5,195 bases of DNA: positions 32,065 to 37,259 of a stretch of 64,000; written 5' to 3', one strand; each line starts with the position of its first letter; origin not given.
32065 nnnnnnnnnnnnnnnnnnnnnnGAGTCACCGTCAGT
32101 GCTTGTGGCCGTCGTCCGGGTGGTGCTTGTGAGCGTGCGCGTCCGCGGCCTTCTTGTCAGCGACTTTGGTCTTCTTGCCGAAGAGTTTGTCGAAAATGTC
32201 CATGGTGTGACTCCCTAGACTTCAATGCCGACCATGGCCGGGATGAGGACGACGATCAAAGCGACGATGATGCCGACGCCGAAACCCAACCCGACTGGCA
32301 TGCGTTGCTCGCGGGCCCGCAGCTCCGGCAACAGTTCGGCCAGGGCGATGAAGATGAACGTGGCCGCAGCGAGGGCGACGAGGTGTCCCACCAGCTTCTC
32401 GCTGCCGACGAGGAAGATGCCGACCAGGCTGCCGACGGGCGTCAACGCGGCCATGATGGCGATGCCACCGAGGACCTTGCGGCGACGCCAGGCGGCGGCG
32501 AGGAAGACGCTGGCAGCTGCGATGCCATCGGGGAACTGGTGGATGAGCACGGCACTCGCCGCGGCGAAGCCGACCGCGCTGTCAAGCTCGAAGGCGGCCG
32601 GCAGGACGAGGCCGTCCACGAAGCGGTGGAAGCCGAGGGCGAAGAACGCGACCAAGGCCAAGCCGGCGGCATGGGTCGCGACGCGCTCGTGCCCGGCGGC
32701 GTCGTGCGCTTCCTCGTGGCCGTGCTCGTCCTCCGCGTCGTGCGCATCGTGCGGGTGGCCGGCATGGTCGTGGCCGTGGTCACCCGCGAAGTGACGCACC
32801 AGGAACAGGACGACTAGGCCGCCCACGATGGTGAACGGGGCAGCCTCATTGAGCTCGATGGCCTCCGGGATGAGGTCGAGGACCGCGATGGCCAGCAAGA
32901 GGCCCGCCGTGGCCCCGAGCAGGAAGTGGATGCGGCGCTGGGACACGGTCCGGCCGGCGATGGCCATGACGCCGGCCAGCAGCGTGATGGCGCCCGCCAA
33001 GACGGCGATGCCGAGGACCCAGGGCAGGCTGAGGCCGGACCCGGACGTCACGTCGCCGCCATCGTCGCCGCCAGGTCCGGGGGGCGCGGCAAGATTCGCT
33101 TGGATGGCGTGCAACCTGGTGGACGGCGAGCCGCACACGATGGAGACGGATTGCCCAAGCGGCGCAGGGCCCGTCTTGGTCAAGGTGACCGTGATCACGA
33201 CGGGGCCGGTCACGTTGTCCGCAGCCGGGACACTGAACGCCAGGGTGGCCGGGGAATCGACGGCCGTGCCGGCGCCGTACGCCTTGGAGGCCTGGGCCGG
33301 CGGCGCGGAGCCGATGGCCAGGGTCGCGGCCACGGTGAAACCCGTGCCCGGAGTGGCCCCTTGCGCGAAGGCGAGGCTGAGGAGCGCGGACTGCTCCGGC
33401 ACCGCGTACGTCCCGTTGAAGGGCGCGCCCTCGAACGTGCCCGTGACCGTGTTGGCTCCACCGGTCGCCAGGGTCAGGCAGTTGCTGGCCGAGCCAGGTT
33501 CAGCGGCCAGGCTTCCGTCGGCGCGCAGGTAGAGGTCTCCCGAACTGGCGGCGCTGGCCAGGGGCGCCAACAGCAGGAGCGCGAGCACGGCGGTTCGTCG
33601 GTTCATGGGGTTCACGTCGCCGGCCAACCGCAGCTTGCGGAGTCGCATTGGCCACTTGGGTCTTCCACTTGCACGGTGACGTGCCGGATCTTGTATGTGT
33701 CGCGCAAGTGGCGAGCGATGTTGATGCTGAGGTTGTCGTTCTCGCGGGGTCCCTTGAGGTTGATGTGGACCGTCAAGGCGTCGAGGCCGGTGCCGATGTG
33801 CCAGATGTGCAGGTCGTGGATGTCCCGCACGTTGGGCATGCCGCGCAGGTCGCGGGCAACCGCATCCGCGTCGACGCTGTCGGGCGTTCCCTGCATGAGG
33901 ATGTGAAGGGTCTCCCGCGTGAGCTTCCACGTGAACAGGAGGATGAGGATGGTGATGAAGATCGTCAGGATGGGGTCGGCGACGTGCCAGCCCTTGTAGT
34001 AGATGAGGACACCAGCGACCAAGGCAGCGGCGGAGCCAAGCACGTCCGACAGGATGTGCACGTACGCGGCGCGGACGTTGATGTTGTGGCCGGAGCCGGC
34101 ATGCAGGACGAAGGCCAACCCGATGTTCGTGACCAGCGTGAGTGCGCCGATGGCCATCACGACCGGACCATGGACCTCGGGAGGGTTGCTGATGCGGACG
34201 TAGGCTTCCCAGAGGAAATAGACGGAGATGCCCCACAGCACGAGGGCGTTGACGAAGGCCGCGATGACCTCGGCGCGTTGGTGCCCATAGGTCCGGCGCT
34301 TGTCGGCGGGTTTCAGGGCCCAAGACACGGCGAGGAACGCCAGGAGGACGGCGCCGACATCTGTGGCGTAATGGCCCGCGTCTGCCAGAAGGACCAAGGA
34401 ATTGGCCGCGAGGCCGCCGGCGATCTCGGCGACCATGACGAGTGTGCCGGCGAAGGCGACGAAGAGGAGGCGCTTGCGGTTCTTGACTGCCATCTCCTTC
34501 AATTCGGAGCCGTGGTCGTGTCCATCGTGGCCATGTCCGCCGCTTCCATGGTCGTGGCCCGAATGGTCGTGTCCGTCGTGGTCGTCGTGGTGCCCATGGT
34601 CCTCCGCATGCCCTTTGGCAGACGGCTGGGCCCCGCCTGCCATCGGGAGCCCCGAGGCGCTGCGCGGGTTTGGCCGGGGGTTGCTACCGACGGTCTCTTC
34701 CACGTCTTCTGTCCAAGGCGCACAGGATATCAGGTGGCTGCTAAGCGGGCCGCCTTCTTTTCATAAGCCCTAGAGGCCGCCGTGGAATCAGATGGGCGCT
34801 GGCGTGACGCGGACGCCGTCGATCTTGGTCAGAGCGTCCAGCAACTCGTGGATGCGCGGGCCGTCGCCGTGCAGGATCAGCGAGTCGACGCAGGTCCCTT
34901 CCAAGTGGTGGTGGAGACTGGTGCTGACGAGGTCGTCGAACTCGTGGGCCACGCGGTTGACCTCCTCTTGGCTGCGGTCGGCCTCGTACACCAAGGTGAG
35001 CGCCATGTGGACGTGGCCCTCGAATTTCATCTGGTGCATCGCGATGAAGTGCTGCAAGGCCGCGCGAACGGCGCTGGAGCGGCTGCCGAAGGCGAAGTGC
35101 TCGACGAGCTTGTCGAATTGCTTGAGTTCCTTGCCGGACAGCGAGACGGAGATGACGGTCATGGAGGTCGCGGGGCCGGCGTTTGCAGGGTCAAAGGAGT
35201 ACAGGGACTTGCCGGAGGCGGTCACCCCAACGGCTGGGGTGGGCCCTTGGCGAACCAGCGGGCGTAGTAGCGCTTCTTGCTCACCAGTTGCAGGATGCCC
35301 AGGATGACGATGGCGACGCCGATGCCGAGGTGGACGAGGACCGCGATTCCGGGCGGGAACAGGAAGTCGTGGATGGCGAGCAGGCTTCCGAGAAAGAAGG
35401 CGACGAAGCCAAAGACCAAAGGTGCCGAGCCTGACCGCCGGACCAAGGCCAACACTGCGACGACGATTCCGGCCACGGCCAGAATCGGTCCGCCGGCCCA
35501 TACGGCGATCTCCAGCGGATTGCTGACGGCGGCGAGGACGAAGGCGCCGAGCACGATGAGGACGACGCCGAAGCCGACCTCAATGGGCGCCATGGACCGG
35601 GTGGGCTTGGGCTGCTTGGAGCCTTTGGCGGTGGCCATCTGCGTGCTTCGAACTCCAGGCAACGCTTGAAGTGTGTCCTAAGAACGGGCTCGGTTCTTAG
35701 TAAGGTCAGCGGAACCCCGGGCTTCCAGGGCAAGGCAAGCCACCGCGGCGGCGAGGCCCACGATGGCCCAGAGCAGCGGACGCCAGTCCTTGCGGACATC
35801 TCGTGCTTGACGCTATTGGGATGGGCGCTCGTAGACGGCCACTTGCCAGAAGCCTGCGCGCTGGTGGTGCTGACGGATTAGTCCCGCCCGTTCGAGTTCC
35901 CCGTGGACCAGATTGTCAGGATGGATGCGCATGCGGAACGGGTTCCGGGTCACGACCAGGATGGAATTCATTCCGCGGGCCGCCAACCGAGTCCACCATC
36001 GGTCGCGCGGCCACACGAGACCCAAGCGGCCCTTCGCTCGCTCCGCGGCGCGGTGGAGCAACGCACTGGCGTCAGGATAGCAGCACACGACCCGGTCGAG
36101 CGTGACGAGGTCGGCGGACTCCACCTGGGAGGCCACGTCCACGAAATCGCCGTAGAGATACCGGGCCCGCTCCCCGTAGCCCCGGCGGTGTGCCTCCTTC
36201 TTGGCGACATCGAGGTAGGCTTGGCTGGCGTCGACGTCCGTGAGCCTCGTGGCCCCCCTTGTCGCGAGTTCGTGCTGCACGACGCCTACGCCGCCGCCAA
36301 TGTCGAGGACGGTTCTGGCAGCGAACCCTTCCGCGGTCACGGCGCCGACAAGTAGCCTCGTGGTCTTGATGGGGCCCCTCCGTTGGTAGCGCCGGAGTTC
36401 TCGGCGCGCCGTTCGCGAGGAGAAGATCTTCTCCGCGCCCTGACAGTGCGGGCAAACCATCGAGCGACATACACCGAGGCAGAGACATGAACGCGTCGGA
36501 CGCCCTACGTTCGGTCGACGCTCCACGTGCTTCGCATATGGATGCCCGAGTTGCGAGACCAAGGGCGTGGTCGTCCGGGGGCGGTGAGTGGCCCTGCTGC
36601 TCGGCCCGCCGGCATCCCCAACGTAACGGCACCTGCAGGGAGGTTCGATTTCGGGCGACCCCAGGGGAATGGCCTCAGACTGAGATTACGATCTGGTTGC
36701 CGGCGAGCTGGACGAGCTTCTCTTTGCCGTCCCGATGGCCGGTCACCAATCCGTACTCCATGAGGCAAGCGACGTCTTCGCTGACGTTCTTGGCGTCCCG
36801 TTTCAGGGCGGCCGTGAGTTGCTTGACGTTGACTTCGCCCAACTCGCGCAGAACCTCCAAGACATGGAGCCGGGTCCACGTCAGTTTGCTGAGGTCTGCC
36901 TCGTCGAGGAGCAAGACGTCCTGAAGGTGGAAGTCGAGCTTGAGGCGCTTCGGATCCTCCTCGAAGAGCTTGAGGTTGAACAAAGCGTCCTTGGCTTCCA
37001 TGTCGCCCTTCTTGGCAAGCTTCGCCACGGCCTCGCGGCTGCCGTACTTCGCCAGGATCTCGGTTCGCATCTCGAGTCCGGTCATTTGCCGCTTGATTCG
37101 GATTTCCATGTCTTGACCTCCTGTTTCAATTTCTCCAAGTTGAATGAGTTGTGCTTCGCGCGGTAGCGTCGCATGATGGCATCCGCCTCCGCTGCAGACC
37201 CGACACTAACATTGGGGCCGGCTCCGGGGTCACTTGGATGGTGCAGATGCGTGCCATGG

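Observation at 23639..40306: Dispersed ~106-bp repeat with conserved ends and a variable 25-nt core (copies at 23639, 29544 and a divergent one at 40189)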

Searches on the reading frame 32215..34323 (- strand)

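Call 40: search_protein_families(library=pfam, proteins=[window:32215-34323:-], max_evalue=0.01)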
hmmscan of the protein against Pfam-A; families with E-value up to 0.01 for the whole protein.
window:32215-34323:- (702 aa): 1 family
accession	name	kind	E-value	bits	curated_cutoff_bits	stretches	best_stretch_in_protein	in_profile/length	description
PF02535.28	Zip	-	8.1e-23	81.6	35.1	1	435-672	5-299/323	ZIP Zinc transporter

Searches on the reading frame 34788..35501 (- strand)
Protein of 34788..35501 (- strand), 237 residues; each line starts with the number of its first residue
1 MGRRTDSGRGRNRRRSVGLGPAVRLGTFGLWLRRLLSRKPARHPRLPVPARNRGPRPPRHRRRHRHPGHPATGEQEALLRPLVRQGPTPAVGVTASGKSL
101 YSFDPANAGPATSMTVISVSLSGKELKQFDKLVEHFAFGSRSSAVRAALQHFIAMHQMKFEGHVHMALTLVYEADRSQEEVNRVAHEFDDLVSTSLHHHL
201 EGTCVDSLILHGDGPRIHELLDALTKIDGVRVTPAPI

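Call 40: search_protein_families(library=pfam, proteins=[window:34788-35501:-], max_evalue=0.01)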
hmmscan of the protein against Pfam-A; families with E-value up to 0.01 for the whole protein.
window:34788-35501:- (237 aa): 1 family
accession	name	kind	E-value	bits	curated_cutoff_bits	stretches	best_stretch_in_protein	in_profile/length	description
PF08753.17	NikR_C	-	1.5e-11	44.8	22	1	168-231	4-70/77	NikR C terminal nickel binding domain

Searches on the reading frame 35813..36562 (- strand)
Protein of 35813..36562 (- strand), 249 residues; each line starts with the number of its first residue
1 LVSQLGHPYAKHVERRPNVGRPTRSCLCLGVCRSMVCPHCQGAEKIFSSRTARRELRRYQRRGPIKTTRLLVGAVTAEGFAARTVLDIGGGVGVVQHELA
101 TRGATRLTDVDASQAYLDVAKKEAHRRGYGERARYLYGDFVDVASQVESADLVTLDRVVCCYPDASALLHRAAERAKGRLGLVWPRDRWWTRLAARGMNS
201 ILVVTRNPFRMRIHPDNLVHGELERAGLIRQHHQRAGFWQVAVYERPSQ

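Call 40: search_protein_families(library=pfam, proteins=[window:35813-36562:-], max_evalue=0.01)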
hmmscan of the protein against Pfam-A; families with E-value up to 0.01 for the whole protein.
window:35813-36562:- (249 aa): 9 families
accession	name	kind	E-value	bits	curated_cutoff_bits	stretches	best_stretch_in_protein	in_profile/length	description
PF13649.12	Methyltransf_25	-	1.1e-09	39.2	27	1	85-174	1-91/97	Methyltransferase domain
PF08241.18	Methyltransf_11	-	3.8e-09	37.5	21.2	1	86-173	1-84/95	Methyltransferase domain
PF13847.12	Methyltransf_31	-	9e-08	32.4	27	1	83-174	5-99/145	Methyltransferase domain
PF05175.20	MTS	-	3e-05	24.1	23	1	67-145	19-95/170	Methyltransferase small domain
PF08242.18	Methyltransf_12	-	7.8e-05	23.8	30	1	86-176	1-92/98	Methyltransferase domain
PF13489.12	Methyltransf_23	-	0.00047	20.4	27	1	77-177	18-109/164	Methyltransferase domain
PF09243.16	Rsm22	-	0.0013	18.6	23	1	74-158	27-112/275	Mitochondrial small ribosomal subunit Rsm22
PF00891.24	Methyltransf_2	-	0.0021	17.9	22.3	1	82-172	63-152/210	O-methyltransferase domain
PF03602.21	Cons_hypoth95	-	0.0083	16.3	24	0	80-156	40-120/182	Conserved hypothetical protein 95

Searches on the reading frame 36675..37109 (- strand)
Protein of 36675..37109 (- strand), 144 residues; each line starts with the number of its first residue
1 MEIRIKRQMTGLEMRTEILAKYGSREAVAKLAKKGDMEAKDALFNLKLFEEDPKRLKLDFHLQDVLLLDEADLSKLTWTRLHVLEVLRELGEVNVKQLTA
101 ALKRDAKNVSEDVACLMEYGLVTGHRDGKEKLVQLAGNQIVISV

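Call 40: search_protein_families(library=pfam, proteins=[window:36675-37109:-], max_evalue=0.01)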
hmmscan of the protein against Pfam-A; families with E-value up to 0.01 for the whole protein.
window:36675-37109:- (144 aa): 4 families
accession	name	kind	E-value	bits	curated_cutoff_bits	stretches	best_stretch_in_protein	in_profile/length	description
PF25212.1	HVO_A0114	-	7.9e-12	45.2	27.6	1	75-135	19-79/84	HVO_A0114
PF01047.28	MarR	-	4.4e-05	23.7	24.6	1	76-123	1-48/59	MarR family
PF01022.26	HTH_5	-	4.6e-05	23.7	22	1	79-123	3-46/47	Bacterial regulatory protein, arsR family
PF13463.12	HTH_27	-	0.0038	17.9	22.2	0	82-135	7-64/68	Winged helix DNA-binding domain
